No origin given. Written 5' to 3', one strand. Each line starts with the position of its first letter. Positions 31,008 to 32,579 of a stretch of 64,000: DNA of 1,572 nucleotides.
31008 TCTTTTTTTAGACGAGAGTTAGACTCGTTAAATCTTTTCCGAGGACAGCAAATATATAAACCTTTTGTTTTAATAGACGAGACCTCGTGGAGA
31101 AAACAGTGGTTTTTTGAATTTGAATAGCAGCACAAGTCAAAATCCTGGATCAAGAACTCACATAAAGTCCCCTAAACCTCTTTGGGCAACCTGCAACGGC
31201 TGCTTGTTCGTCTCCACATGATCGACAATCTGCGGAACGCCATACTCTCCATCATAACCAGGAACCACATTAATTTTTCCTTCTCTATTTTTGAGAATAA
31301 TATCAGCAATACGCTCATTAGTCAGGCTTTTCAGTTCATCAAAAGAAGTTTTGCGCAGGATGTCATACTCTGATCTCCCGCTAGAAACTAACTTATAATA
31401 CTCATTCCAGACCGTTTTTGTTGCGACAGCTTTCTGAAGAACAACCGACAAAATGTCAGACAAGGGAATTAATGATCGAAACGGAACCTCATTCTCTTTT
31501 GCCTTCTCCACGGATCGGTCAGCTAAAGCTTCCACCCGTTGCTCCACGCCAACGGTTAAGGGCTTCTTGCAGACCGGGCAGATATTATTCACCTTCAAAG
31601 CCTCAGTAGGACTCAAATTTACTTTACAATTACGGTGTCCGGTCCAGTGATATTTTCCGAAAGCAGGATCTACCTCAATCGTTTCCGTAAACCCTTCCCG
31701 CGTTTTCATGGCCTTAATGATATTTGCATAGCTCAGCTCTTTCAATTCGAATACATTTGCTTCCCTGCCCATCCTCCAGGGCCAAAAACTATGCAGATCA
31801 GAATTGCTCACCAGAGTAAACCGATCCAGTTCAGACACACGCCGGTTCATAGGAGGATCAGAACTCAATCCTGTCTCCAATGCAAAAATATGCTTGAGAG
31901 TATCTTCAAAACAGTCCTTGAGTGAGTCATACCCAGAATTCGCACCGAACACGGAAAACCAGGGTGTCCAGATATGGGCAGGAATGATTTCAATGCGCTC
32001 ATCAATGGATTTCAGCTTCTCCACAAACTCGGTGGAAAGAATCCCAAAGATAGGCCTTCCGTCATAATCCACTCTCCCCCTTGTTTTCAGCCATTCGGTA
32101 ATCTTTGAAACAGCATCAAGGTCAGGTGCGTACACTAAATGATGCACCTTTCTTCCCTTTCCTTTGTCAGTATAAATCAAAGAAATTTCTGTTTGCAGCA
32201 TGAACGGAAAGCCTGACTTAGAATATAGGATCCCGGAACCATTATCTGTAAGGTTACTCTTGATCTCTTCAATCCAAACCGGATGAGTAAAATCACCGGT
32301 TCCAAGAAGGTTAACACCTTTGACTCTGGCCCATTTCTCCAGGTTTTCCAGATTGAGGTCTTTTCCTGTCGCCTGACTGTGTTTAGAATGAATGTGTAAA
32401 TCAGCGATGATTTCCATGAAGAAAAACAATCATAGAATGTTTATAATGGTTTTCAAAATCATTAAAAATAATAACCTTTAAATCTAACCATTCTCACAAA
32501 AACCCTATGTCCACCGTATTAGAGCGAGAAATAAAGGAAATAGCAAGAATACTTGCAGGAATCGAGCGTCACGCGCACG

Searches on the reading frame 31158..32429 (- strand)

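Call 60: search_protein_families(library=ncbifam, max_evalue=0.00001, proteins=[window:31158-32429:-])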
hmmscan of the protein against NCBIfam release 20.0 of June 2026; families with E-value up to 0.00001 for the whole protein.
window:31158-32429:- (423 aa): 1 family
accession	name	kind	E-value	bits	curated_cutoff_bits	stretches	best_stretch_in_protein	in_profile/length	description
TIGR00375.1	TIGR00375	hypoth_equivalog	3.3e-62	211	326.6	1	9-397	2-372/374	TIGR00375 family protein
